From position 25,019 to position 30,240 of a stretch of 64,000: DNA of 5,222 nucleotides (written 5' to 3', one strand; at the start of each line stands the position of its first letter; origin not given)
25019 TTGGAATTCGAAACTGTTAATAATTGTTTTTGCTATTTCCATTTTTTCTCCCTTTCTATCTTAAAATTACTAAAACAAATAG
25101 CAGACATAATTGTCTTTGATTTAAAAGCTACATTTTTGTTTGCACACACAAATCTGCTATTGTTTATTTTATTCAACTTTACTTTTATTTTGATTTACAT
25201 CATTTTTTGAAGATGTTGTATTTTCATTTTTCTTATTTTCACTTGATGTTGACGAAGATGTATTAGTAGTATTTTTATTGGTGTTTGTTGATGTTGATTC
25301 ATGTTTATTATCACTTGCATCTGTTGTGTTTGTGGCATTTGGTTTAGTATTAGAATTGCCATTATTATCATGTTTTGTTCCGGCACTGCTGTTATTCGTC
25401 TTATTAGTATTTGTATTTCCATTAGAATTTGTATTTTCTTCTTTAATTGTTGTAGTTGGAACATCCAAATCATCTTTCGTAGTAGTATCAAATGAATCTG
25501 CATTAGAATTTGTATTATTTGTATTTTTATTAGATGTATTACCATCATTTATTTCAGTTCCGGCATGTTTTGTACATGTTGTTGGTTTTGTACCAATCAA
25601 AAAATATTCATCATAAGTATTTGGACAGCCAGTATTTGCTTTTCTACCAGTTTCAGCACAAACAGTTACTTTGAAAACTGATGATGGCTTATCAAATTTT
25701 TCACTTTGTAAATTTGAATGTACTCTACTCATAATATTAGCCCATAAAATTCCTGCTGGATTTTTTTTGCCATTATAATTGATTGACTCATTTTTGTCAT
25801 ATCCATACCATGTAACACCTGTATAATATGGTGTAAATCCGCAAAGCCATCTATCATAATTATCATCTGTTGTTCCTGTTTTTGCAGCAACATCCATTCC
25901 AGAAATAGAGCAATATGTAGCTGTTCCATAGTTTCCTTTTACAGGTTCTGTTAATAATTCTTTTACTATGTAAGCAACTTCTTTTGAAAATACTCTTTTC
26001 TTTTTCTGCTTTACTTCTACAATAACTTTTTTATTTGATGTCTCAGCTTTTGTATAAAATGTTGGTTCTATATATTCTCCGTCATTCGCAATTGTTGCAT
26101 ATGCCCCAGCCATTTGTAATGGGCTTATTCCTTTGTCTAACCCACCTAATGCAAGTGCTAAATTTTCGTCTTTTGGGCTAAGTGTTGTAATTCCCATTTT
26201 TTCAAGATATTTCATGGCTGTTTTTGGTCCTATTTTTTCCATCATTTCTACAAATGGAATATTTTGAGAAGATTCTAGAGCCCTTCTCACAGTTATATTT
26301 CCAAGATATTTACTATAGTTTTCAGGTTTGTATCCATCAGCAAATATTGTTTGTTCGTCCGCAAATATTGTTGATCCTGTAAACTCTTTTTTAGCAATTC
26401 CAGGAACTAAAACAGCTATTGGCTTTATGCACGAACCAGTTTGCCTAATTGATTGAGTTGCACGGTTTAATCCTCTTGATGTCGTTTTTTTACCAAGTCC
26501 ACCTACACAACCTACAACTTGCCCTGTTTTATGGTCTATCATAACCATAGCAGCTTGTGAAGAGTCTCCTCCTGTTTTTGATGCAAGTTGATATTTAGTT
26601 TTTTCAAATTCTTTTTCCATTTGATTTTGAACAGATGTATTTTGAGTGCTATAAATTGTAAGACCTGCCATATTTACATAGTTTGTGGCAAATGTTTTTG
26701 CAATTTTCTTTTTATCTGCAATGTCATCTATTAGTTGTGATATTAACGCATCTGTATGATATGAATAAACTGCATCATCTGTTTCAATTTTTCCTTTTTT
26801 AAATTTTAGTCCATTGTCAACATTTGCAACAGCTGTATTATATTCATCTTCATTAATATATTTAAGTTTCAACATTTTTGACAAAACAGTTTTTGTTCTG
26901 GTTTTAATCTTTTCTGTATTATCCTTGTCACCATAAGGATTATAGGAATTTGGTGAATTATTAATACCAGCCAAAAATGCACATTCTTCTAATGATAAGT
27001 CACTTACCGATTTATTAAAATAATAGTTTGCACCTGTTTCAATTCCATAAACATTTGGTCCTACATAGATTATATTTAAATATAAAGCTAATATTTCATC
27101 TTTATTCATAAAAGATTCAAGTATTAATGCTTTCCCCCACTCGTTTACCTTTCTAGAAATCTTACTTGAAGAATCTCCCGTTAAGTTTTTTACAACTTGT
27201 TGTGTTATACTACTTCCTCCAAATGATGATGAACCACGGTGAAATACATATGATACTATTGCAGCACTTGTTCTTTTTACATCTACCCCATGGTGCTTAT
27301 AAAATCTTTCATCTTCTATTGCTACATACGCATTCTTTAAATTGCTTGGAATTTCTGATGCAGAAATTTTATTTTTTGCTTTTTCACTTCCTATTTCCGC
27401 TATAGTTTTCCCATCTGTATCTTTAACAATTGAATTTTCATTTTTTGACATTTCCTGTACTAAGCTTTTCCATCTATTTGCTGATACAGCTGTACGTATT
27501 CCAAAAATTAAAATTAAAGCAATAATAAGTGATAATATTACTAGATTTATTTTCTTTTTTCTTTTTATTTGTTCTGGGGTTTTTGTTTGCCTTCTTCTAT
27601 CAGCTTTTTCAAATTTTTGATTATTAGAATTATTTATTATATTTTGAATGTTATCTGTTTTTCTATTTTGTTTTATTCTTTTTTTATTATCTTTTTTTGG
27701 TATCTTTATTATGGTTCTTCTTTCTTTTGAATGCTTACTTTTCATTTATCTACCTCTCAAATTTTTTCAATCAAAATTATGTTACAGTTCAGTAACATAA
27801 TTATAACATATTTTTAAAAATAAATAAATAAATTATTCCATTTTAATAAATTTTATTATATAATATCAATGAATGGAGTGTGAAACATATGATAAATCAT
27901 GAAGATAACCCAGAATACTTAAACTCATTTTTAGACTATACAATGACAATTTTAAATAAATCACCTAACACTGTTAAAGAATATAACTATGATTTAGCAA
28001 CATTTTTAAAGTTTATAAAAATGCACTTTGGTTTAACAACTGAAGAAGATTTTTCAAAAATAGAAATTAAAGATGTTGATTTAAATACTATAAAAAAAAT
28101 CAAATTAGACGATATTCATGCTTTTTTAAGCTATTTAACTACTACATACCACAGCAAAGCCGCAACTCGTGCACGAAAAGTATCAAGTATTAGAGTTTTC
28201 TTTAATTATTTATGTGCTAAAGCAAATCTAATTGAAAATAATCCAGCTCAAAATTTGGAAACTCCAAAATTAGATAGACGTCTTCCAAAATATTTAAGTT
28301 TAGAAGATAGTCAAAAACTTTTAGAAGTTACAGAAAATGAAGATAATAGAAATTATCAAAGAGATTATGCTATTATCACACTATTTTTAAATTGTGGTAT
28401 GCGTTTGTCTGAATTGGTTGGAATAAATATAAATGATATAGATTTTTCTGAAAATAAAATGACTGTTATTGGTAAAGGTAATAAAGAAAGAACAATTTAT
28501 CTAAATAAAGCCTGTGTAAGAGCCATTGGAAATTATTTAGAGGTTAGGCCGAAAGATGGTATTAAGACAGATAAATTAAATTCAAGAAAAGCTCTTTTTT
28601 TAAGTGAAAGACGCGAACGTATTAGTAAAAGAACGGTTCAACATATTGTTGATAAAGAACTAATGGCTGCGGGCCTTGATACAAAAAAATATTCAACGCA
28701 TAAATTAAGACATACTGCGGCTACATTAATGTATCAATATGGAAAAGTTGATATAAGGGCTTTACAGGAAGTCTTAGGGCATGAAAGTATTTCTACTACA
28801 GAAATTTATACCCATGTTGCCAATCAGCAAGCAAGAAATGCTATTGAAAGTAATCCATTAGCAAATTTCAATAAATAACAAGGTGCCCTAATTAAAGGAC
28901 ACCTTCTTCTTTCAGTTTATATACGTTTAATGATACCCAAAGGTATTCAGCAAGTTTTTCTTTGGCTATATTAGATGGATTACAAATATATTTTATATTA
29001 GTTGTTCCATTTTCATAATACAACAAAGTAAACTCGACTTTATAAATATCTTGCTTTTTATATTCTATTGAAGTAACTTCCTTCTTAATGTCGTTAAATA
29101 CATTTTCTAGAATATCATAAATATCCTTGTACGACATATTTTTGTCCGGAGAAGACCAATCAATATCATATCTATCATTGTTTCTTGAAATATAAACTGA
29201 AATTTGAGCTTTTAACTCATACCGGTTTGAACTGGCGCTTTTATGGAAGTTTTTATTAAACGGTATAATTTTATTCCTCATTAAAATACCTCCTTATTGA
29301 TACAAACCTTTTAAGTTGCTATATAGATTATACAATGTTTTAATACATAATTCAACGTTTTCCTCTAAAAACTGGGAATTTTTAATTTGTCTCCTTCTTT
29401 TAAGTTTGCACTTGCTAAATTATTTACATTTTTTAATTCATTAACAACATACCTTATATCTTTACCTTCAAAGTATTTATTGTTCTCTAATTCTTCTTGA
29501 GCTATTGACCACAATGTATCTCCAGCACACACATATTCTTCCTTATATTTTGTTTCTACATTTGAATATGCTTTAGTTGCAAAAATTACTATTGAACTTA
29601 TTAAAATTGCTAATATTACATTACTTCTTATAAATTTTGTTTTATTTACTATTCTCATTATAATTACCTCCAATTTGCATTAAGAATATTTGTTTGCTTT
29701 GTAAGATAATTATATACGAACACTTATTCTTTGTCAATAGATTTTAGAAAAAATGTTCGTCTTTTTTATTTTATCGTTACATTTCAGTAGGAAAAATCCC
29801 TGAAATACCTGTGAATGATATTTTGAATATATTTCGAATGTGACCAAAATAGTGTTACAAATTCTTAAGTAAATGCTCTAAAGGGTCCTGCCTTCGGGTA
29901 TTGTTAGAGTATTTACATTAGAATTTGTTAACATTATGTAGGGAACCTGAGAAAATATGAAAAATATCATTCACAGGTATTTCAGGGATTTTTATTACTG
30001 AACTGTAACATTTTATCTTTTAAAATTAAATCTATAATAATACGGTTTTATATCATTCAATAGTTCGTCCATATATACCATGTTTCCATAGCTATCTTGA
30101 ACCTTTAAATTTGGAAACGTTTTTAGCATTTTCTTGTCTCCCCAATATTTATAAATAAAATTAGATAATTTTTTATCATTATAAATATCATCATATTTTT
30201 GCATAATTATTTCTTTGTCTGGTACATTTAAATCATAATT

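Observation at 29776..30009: Undescribed-looking 234-bp MITE with about 49-bp terminal inverted repeats and 8-bp target-site duplications, two copies 5.6 kb apart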

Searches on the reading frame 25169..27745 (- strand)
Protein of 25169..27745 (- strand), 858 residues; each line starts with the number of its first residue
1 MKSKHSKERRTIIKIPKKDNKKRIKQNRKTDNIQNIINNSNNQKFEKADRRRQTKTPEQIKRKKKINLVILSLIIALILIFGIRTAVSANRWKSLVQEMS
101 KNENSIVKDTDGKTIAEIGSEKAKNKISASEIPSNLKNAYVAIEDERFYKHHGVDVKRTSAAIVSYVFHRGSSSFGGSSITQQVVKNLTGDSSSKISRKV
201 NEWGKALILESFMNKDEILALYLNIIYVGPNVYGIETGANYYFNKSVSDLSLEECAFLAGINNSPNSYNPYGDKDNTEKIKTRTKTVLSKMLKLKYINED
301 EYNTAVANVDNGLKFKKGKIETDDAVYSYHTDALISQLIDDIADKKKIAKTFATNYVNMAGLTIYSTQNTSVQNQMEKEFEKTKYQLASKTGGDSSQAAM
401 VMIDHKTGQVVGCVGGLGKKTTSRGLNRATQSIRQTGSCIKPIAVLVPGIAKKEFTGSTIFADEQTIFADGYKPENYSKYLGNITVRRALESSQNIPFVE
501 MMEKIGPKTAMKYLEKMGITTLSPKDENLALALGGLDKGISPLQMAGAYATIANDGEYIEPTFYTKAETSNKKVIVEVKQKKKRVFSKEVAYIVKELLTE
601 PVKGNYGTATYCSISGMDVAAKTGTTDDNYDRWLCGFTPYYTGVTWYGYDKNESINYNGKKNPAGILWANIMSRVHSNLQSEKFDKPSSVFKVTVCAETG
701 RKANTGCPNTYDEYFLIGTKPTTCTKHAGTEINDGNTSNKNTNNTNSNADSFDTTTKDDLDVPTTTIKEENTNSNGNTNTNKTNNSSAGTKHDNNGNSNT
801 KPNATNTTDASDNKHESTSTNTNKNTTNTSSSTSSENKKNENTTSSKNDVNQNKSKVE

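Call 15: search_protein_families(library=pfam, proteins=[window:25169-27745:-])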
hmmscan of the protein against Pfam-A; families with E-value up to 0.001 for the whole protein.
window:25169-27745:- (858 aa): 2 families
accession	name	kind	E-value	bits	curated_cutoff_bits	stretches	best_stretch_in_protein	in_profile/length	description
PF00912.28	Transgly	-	4.1e-57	192.9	27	1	111-291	1-177/178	Transglycosylase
PF00905.27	Transpeptidase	-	9e-36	124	22.1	1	399-660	2-287/299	Penicillin binding protein transpeptidase domain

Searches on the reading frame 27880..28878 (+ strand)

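Call 15: search_protein_families(library=pfam, proteins=[window:27880-28878:+])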
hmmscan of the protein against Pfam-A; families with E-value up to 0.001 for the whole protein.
window:27880-28878:+ (332 aa): 3 families
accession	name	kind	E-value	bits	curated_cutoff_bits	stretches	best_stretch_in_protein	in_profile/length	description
PF00589.27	Phage_integrase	-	1.4e-41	142.6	27.1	1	138-316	2-171/172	Phage integrase family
PF02899.23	Phage_int_SAM_1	-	6.4e-09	36.4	22.3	1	67-113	36-81/83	Phage integrase, N-terminal SAM-like domain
PF13495.12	Phage_int_SAM_4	-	1.8e-07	31.9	27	1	21-113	8-80/85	Phage integrase, N-terminal SAM-like domain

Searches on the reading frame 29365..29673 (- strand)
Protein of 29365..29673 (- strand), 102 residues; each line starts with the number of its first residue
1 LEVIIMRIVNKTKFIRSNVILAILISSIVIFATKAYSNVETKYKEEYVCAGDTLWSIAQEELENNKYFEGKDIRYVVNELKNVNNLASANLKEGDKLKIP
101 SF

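Call 15: search_protein_families(library=pfam, proteins=[window:29365-29673:-])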
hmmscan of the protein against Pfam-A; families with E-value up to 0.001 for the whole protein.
window:29365-29673:- (102 aa): 1 family
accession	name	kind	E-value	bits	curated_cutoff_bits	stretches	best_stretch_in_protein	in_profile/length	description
PF01476.26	LysM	-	7.5e-08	32.6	20.9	1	50-100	5-43/43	LysM domain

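Call 30: find_encoding_contigs(protein=window:29365-29673:-, flank=3000, max_places=10)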
Protein window:29365-29673:- (102 aa): no gene with exactly this product is on record in the collection.

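Call 36: find_encoding_contigs(protein=window:29365-29658:-, flank=3000, max_places=10)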
Protein window:29365-29658:- (97 aa): 22 contigs read that carry it; 10 places shown.
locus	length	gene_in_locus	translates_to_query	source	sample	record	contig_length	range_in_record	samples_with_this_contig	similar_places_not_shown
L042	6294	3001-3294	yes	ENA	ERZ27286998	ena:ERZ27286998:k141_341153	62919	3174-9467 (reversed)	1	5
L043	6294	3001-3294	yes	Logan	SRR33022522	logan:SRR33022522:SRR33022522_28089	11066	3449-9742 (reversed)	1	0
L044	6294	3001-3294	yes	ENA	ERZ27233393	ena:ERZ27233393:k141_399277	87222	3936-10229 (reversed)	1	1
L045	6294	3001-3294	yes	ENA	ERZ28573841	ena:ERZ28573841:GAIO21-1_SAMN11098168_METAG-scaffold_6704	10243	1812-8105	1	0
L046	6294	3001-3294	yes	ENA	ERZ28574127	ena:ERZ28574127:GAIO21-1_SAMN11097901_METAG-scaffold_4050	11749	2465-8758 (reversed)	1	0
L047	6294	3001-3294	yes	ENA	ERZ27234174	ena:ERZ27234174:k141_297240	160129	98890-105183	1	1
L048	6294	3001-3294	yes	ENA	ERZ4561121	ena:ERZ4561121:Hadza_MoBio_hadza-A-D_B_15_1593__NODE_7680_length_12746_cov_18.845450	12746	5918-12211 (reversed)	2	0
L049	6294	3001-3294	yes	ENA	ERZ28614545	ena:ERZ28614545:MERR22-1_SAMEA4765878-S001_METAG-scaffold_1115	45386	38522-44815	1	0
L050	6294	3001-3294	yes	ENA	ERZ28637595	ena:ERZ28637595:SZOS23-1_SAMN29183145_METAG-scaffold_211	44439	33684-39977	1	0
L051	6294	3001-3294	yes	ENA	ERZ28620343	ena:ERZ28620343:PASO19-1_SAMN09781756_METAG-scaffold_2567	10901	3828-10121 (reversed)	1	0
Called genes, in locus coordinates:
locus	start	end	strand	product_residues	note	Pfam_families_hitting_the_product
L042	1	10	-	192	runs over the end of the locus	PF02441:Flavoprotein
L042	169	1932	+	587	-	PF08439:Peptidase_M3_N, PF01432:Peptidase_M3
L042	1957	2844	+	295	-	PF06541:ABC_trans_CmpB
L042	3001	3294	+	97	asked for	PF01476:LysM (weak)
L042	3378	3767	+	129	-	-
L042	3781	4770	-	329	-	PF02899:Phage_int_SAM_1 (faint), PF13495:Phage_int_SAM_4 (weak), PF00589:Phage_integrase, PF22823:MrpR_C_cat (weak)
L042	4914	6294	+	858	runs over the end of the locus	PF00912:Transgly, PF00905:Transpeptidase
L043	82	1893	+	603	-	PF08439:Peptidase_M3_N, PF01432:Peptidase_M3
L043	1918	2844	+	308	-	PF06541:ABC_trans_CmpB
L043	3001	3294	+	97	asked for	PF01476:LysM (weak)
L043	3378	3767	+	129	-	-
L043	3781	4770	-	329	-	PF02899:Phage_int_SAM_1 (faint), PF13495:Phage_int_SAM_4 (weak), PF00589:Phage_integrase, PF22823:MrpR_C_cat (weak)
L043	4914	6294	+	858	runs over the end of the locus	PF00912:Transgly, PF00905:Transpeptidase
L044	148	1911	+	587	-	PF08439:Peptidase_M3_N, PF01432:Peptidase_M3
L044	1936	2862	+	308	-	PF06541:ABC_trans_CmpB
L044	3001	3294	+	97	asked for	PF01476:LysM (weak)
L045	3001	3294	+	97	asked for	PF01476:LysM (weak)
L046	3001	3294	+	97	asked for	PF01476:LysM (weak)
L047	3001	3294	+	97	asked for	PF01476:LysM (weak)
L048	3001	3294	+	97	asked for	PF01476:LysM (weak)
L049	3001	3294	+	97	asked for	PF01476:LysM (weak)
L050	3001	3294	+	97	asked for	PF01476:LysM (weak)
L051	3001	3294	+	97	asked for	PF01476:LysM (weak)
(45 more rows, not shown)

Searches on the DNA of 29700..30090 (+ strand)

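Call 19: search_dna_similar(query=window:29776-30009:+, collection=plasmids, mode=distant, max_evalue=0.01)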
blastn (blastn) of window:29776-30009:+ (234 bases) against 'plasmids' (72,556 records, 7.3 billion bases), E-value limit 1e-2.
No match.

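Call 20: search_dna_similar(query=window:29776-30009:+, collection=phages, mode=distant, max_evalue=0.01)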
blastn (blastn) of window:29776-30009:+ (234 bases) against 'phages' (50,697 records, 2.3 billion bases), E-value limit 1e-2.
No match.

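Call 72: search_rna_families(source=window, start=29700, end=30090, threshold=evalue, max_evalue=10)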
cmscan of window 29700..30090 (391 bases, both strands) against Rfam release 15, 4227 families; matches with E-value up to 10: 11.
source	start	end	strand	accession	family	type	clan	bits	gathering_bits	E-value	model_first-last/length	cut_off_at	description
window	29767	30017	-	RF00885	MIR821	Gene; miRNA;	-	53.2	249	5.5e-09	1-275/275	no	MIR821 microRNA precursor family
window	29717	29815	-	RF02921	RT-14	Gene; sRNA;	-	23.8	48.1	0.35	1-144/144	no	RT-14 RNA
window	29857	29928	+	RF04197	mir-9457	Gene; miRNA;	-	23.1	90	0.031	11-59/68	no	mir-9457 microRNA precursor family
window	29859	29926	-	RF03719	mir-3914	Gene; miRNA;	-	17.2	97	0.81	1-95/95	no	mir-3914 microRNA precursor family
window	29856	29928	+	RF04157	MIR9486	Gene; miRNA;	-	16.6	100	1.1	1-119/119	no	MIR9486 microRNA precursor family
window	29813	29930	-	RF01442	S_pombe_snR90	Gene; snRNA; snoRNA; HACA-box;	-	15.6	80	9.1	1-158/158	no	small nucleolar RNA snR90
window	29822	29850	-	RF01335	CRISPR-DR22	Gene; CRISPR;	-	15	50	1.7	1-36/36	no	CRISPR RNA direct repeat element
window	29796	29938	+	RF02168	PVT1_5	Gene; lncRNA;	-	13.5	60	8.2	1-133/133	no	Pvt1 oncogene conserved region 5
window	29707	29760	-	RF01824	RUF20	Gene;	-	10.9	60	2.7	1-425/425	no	RNA of unknown function 20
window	29721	29830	+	RF02706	TeloSII_ncR30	Gene; sRNA;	-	9.3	86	8.9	23-226/226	no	TeloSII non coding RNA 30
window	29714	29787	-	RF02377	SurA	Gene; sRNA;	-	8.1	100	9.4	1-279/279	no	SurA sRNA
